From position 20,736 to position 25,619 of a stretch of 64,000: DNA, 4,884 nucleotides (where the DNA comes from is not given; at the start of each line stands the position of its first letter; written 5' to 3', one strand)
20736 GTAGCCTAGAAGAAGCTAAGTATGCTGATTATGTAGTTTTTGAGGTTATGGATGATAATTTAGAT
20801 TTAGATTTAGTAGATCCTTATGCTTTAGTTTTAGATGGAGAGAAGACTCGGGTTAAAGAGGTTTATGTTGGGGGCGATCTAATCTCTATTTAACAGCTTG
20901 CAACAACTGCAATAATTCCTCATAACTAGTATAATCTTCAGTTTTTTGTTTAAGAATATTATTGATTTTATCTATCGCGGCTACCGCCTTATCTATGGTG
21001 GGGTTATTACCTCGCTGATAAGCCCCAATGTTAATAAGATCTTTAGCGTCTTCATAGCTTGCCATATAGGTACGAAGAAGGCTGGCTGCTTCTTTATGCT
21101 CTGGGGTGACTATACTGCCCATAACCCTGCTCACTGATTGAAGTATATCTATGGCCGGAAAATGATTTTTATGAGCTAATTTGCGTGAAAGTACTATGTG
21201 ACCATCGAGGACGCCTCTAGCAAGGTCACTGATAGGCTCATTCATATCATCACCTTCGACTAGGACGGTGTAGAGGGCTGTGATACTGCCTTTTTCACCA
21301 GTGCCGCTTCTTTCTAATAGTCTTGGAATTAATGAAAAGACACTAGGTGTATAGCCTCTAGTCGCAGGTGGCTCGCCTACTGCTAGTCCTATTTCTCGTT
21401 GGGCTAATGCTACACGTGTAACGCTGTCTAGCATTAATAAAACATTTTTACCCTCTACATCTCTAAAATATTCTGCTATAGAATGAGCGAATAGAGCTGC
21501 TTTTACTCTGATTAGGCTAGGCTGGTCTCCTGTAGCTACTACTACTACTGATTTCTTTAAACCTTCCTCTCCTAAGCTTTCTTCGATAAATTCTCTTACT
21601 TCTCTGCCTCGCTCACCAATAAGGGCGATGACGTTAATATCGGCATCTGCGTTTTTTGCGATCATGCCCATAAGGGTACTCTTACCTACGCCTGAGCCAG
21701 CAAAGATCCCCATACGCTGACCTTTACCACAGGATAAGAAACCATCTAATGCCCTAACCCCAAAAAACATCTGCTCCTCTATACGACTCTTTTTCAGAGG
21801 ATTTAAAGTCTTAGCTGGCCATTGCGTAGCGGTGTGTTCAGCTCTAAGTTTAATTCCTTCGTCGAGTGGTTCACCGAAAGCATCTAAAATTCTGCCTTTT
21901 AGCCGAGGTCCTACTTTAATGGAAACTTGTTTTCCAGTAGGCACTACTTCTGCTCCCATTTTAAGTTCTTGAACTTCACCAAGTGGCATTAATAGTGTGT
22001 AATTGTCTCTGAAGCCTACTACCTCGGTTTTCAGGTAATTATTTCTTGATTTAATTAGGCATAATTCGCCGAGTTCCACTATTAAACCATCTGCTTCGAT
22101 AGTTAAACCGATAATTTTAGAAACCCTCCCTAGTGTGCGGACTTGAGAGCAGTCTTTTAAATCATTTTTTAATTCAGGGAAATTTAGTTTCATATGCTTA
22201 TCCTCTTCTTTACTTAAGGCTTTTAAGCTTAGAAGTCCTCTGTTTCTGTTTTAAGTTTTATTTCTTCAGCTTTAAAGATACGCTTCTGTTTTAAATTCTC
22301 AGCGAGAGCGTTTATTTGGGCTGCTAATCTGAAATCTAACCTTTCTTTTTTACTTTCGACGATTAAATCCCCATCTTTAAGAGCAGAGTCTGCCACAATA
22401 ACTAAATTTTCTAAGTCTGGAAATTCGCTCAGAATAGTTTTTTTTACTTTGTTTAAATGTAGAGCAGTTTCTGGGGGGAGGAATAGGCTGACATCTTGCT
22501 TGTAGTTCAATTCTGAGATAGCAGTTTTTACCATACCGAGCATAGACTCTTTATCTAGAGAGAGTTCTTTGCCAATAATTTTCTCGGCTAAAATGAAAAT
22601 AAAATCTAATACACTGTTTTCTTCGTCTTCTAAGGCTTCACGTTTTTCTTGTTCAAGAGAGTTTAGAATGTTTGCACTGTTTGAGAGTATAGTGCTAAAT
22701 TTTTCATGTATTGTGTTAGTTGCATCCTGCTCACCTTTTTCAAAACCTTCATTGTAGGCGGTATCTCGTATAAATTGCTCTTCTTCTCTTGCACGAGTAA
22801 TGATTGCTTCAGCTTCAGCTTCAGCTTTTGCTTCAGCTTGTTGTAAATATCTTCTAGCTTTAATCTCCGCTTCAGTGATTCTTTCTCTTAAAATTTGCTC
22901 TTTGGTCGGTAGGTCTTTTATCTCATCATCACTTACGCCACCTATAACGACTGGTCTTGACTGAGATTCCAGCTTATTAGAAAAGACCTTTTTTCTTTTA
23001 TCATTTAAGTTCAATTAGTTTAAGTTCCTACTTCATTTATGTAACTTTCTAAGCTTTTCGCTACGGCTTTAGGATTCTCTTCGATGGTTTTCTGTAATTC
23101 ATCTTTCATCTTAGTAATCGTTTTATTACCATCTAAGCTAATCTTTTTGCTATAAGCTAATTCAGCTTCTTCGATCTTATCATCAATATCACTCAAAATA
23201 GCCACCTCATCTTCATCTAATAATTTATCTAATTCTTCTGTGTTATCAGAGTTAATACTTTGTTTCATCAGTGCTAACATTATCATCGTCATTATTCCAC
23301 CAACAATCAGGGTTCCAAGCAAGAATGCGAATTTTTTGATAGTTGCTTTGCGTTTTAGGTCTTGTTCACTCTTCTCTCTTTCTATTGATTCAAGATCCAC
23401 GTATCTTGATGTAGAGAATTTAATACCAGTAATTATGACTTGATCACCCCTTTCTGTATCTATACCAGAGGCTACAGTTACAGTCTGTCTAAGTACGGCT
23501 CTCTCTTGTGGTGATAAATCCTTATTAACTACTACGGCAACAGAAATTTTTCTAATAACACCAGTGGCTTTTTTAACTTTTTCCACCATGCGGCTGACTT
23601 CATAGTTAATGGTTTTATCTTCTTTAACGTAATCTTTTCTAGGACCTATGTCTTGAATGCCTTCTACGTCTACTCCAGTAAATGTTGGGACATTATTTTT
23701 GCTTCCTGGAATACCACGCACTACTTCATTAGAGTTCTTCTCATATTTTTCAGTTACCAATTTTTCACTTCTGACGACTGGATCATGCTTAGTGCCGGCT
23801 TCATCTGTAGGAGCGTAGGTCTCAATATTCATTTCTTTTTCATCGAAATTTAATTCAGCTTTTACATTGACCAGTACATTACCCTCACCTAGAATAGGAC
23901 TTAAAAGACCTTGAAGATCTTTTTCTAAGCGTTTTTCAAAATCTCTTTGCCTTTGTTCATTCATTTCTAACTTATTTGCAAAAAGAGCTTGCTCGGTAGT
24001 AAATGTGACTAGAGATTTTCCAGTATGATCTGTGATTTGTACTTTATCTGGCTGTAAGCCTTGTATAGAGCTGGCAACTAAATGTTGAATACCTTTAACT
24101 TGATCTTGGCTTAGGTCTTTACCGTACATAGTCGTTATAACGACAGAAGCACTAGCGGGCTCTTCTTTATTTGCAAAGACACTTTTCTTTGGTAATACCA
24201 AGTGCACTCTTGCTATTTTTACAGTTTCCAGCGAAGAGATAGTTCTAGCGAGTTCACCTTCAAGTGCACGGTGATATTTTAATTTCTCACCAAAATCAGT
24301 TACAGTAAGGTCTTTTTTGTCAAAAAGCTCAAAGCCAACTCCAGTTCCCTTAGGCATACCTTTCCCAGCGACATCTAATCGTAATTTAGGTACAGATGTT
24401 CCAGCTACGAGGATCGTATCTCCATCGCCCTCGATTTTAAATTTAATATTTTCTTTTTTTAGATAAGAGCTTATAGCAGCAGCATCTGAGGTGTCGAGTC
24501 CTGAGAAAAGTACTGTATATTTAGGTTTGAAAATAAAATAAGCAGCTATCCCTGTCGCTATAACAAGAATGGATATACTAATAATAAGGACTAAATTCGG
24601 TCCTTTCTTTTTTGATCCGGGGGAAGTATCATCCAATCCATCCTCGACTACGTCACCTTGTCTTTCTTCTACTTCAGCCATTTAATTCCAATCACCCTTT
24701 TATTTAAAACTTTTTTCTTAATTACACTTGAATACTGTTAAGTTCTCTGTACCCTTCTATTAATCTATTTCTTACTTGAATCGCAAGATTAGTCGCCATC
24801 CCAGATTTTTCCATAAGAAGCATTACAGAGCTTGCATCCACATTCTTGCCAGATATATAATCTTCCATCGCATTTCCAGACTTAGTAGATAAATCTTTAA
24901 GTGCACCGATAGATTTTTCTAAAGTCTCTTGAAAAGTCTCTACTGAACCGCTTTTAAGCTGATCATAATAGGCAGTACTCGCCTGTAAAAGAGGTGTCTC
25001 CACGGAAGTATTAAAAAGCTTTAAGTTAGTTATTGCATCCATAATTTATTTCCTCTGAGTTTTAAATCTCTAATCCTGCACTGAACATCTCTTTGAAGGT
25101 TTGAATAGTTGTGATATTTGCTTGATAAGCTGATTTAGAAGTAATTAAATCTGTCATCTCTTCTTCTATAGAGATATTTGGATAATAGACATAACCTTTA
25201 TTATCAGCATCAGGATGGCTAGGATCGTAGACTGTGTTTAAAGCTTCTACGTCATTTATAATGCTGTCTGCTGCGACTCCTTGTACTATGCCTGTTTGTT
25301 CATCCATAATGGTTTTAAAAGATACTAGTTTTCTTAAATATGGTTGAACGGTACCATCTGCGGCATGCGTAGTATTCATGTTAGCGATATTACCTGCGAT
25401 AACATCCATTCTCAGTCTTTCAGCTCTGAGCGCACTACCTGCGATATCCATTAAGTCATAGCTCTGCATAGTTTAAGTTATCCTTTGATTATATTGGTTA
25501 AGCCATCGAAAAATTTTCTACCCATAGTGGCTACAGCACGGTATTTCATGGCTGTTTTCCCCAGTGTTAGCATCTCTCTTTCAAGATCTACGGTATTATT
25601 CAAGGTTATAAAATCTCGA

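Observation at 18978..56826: The same repeat lies inside at least seven unrelated ORFs, always in one reading frame (N-A-E-I/F-E-x-R/H-E-Q)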

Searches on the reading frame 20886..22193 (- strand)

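Call 72: search_protein_families(library=pfam, proteins=[window:20886-22193:-], max_evalue=0.00001)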
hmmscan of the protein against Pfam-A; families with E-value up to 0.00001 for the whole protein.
window:20886-22193:- (435 aa): 3 families
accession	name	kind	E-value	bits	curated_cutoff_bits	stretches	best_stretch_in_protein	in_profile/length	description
PF00006.31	ATP-synt_ab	-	2.7e-88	295.6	29.5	1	145-355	1-213/213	ATP synthase alpha/beta family, nucleotide-binding domain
PF18269.6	T3SS_ATPase_C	-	3.8e-25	88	22.7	1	362-432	1-71/72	T3SS EscN ATPase C-terminal domain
PF02874.29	ATP-synt_ab_N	-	7.4e-07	30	20.9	1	24-87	1-69/69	ATP synthase alpha/beta family, beta-barrel domain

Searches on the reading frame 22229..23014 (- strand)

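Call 72: search_protein_families(library=pfam, proteins=[window:22229-23014:-], max_evalue=0.00001)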
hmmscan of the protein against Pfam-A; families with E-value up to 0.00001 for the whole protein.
window:22229-23014:- (261 aa): 1 family
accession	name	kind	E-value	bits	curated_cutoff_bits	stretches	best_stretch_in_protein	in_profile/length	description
PF02108.21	FliH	-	8.8e-17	61.7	24.1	1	114-236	8-127/128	Flagellar assembly protein FliH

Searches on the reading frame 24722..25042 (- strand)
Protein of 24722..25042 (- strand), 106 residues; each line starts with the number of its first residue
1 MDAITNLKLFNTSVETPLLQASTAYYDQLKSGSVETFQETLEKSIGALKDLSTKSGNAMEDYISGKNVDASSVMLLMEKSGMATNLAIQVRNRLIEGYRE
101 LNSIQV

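Call 72: search_protein_families(library=pfam, proteins=[window:24722-25042:-], max_evalue=0.00001)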
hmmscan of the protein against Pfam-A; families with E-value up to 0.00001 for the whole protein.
window:24722-25042:- (106 aa): 1 family
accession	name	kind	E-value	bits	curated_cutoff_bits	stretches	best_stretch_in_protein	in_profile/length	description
PF02049.23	FliE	-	4e-17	62.6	22.4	1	30-106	13-89/89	Flagellar hook-basal body complex protein FliE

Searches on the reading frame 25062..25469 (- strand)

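Call 72: search_protein_families(library=pfam, proteins=[window:25062-25469:-], max_evalue=0.00001)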
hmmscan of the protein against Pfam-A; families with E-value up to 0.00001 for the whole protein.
window:25062-25469:- (135 aa): 2 families
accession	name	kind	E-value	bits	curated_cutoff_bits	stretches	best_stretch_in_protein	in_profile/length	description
PF06429.18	Flg_bbr_C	-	4.9e-11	42.4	23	1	92-133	3-44/46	Flagellar basal body rod FlgEFG protein C-terminal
PF00460.25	Flg_bb_rod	-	3.7e-09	36.8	20.7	1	7-34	1-28/31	Flagella basal body rod protein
